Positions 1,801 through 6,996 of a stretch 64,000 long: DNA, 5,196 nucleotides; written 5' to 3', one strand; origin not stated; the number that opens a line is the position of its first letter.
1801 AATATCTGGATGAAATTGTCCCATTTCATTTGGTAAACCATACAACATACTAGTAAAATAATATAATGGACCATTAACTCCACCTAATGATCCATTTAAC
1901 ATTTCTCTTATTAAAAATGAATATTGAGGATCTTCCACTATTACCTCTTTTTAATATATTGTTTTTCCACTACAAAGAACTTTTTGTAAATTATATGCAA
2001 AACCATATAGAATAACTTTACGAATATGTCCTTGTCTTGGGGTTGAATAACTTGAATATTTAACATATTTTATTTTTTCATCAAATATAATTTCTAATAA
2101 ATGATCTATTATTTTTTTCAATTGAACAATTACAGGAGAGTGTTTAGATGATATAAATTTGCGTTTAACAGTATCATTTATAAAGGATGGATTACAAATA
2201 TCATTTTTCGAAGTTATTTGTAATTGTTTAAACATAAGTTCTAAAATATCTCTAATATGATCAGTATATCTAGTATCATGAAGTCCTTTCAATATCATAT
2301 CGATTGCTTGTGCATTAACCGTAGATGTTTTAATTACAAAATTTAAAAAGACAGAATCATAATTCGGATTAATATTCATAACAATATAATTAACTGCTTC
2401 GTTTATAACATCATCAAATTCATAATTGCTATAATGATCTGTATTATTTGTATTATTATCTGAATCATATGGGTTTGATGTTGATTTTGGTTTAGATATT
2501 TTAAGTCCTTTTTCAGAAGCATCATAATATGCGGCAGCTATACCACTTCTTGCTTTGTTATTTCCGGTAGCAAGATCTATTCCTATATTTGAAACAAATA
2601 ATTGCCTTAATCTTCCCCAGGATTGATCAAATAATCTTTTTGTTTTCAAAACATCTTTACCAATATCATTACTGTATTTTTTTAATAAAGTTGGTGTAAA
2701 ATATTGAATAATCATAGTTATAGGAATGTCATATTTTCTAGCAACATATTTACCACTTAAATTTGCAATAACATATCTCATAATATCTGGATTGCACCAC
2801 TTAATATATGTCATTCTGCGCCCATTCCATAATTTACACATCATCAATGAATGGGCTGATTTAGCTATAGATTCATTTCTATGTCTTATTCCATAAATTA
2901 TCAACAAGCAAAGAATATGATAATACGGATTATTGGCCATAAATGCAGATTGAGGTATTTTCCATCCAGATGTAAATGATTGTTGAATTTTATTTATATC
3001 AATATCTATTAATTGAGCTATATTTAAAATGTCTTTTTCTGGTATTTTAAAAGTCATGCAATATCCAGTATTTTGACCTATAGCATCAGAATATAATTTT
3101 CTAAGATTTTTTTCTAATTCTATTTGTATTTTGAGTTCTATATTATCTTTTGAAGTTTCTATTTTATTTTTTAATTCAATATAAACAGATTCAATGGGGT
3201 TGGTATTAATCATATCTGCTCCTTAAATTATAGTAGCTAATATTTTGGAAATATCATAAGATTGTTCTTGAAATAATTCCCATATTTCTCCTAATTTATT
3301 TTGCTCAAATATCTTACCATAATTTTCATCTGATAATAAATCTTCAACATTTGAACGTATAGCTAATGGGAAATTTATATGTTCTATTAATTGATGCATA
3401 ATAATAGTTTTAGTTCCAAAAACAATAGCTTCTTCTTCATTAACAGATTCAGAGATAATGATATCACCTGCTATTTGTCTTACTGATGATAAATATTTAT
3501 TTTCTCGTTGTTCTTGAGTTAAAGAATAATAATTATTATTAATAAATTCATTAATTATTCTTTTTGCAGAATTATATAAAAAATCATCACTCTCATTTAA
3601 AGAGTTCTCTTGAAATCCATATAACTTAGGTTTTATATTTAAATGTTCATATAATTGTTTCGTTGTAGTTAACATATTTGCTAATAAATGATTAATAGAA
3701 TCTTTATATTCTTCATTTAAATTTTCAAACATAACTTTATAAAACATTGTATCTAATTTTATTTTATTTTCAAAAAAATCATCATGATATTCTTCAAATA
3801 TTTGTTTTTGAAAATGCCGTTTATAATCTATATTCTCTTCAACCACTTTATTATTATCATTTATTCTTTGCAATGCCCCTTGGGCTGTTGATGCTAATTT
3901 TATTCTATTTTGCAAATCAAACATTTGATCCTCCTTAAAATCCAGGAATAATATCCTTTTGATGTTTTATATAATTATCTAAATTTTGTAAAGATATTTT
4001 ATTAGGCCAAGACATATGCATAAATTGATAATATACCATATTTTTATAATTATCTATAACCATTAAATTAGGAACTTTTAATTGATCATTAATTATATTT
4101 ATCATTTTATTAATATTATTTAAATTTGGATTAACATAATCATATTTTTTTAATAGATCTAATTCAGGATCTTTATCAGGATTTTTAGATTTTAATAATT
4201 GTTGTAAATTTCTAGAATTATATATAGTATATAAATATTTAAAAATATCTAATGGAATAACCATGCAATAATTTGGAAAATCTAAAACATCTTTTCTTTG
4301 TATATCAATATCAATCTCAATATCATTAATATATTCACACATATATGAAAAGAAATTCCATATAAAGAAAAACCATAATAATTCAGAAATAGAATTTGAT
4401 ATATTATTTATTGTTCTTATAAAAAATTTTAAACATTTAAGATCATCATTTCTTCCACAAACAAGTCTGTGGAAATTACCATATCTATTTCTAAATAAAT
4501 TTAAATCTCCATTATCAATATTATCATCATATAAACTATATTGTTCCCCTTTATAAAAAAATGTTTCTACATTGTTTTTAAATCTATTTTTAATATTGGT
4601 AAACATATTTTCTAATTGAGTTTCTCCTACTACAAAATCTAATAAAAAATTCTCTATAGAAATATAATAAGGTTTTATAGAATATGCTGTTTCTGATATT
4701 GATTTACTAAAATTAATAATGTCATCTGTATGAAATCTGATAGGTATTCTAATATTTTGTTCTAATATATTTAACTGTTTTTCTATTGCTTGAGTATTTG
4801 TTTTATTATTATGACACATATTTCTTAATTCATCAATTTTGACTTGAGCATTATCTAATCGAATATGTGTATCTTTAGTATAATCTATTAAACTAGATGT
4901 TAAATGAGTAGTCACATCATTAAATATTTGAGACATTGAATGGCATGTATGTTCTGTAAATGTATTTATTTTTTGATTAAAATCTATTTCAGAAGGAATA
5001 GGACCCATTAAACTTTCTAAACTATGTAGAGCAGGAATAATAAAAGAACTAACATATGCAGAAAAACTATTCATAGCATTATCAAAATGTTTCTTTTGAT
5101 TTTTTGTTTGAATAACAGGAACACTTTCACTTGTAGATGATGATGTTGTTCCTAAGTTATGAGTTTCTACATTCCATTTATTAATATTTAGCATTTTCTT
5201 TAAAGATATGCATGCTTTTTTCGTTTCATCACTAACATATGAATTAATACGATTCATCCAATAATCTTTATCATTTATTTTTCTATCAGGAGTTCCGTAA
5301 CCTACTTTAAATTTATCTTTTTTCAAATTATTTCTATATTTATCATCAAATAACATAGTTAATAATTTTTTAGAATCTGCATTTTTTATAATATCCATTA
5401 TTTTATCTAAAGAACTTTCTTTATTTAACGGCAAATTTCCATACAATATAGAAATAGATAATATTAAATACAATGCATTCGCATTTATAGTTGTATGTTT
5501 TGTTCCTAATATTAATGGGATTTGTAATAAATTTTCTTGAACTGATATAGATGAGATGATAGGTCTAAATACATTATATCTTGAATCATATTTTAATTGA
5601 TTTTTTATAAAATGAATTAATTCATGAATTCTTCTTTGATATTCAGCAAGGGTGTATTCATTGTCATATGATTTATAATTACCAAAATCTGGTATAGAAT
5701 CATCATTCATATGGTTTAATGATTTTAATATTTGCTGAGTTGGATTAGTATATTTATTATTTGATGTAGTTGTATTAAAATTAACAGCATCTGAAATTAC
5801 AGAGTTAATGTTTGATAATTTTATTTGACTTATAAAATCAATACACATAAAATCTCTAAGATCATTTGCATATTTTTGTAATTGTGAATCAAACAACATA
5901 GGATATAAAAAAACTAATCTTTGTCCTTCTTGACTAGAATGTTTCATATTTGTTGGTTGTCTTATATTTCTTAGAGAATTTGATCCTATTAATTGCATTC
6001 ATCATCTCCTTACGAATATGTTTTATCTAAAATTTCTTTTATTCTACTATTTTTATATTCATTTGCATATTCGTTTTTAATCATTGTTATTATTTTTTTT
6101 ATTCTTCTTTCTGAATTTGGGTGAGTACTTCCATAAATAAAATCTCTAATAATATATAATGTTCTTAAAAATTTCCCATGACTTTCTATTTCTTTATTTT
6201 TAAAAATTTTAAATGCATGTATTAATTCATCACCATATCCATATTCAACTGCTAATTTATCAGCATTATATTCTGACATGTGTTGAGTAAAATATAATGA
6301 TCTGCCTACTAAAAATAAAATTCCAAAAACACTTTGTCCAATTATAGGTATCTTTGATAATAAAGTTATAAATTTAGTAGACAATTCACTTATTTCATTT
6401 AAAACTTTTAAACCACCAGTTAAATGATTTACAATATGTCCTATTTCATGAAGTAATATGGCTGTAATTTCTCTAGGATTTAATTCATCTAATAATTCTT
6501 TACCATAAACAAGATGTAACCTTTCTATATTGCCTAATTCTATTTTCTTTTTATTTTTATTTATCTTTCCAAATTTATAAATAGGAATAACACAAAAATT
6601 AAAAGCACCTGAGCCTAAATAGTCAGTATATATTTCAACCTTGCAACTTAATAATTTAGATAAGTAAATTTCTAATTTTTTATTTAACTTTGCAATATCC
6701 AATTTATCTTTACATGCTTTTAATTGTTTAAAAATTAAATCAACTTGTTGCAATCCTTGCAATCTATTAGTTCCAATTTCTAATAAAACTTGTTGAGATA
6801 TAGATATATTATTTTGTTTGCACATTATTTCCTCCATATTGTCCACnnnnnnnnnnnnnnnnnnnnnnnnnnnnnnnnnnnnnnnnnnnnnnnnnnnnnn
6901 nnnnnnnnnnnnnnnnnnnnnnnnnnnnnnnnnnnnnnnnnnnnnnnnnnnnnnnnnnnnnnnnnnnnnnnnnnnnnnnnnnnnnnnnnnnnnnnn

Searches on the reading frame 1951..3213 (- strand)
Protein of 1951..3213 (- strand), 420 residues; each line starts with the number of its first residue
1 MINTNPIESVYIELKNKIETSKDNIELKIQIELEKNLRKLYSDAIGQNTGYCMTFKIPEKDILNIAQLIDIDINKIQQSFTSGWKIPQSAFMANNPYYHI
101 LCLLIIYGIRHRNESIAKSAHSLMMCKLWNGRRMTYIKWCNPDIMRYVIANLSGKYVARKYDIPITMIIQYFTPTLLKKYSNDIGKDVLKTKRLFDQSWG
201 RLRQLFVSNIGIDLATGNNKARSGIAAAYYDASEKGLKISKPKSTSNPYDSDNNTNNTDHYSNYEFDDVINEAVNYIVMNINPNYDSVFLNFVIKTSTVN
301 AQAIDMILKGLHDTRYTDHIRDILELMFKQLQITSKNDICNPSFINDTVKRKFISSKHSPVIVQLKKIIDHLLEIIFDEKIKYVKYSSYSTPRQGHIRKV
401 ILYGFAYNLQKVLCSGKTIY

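Call 20: search_protein_families(library=phrogs, proteins=[window:1951-3213:-], max_evalue=0.001)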
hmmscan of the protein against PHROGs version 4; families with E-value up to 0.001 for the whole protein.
window:1951-3213:- (420 aa): 0 families

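Call 34: search_protein_families(library=pfam, proteins=[window:1951-3213:-], max_evalue=0.01)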
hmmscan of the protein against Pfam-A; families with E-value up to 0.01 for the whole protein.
window:1951-3213:- (420 aa): 0 families

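Call 46: search_solved_structures(query=window:1951-3213:-, max_evalue=10)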
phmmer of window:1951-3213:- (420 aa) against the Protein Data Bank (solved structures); distinct sequences matched with E-value up to 10: 3.
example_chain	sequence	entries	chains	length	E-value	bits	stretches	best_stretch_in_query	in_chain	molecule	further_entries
9ujo_A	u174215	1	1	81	0.19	13.8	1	113-152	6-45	Non-structural protein V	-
6kbn_A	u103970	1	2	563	1.2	11.1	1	231-265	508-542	Vacuolar protein 8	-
5xso_A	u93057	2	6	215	1.6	10.7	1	142-186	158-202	Response regulator FixJ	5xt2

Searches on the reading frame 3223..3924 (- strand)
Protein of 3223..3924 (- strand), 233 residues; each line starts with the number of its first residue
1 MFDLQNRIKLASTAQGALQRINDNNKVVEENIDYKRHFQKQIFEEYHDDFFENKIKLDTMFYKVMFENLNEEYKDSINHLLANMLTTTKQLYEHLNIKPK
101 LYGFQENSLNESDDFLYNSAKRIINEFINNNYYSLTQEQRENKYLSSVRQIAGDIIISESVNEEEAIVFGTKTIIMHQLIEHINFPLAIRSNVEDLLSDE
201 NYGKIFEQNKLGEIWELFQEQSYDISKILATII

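Call 20: search_protein_families(library=phrogs, proteins=[window:3223-3924:-], max_evalue=0.001)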
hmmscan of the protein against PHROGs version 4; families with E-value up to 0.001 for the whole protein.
window:3223-3924:- (233 aa): 0 families

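Call 43: search_protein_families(library=pfam, proteins=[window:3223-3924:-], max_evalue=0.01)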
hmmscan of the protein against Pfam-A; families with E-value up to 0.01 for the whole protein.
window:3223-3924:- (233 aa): 0 families

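Call 45: search_solved_structures(query=window:3223-3924:-, max_evalue=10)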
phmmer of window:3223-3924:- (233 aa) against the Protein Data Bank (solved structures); distinct sequences matched with E-value up to 10: 0.

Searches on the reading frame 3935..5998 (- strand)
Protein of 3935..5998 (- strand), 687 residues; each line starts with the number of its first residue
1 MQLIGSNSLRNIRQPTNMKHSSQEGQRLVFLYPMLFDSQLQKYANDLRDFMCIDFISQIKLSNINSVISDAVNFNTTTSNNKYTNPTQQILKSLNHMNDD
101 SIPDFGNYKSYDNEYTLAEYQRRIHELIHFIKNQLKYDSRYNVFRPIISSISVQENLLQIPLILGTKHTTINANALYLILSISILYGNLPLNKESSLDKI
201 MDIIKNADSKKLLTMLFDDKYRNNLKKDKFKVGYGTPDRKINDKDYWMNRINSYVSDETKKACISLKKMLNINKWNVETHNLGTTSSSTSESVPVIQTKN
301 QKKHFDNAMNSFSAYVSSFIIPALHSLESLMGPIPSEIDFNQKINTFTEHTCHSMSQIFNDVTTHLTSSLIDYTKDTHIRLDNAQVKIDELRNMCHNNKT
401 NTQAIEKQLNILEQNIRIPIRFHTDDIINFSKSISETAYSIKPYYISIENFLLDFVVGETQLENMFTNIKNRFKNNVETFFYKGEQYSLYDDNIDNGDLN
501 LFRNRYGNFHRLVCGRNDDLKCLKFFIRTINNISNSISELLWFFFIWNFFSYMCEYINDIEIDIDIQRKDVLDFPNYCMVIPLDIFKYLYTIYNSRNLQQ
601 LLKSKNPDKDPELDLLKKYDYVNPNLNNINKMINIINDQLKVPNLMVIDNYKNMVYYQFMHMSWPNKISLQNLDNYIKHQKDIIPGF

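Call 7: search_protein_families(library=phrogs, proteins=[window:3935-5998:-], max_evalue=0.001)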
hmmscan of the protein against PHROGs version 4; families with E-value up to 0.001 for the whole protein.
window:3935-5998:- (687 aa): 0 families

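Call 34: search_protein_families(library=pfam, proteins=[window:3935-5998:-], max_evalue=0.01)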
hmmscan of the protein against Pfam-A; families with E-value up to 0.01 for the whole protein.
window:3935-5998:- (687 aa): 0 families

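Call 47: search_solved_structures(query=window:3935-5998:-, max_evalue=10)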
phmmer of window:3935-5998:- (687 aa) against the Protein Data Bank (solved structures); distinct sequences matched with E-value up to 10: 1.
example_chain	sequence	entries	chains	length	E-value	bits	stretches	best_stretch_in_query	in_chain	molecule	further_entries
2l9b_B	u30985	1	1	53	0.043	15.5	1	613-645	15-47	mRNA 3'-end-processing protein RNA14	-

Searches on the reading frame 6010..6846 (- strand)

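Call 20: search_protein_families(library=phrogs, proteins=[window:6010-6846:-], max_evalue=0.001)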
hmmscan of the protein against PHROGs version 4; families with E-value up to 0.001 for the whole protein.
window:6010-6846:- (278 aa): 1 family
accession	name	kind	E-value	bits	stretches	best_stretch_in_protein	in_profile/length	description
phrog_2767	-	unknown function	7.3e-10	39.2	1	95-143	128-179/442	-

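Call 43: search_protein_families(library=pfam, proteins=[window:6010-6846:-], max_evalue=0.01)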
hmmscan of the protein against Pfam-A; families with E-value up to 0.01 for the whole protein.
window:6010-6846:- (278 aa): 2 families
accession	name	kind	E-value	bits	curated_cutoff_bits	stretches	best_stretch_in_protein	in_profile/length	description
PF01435.24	Peptidase_M48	-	4.9e-11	43.2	20.3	1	116-252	53-182/186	Peptidase family M48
PF10263.15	SprT-like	-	0.0031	17.8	25.6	0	110-145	44-79/108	SprT-like family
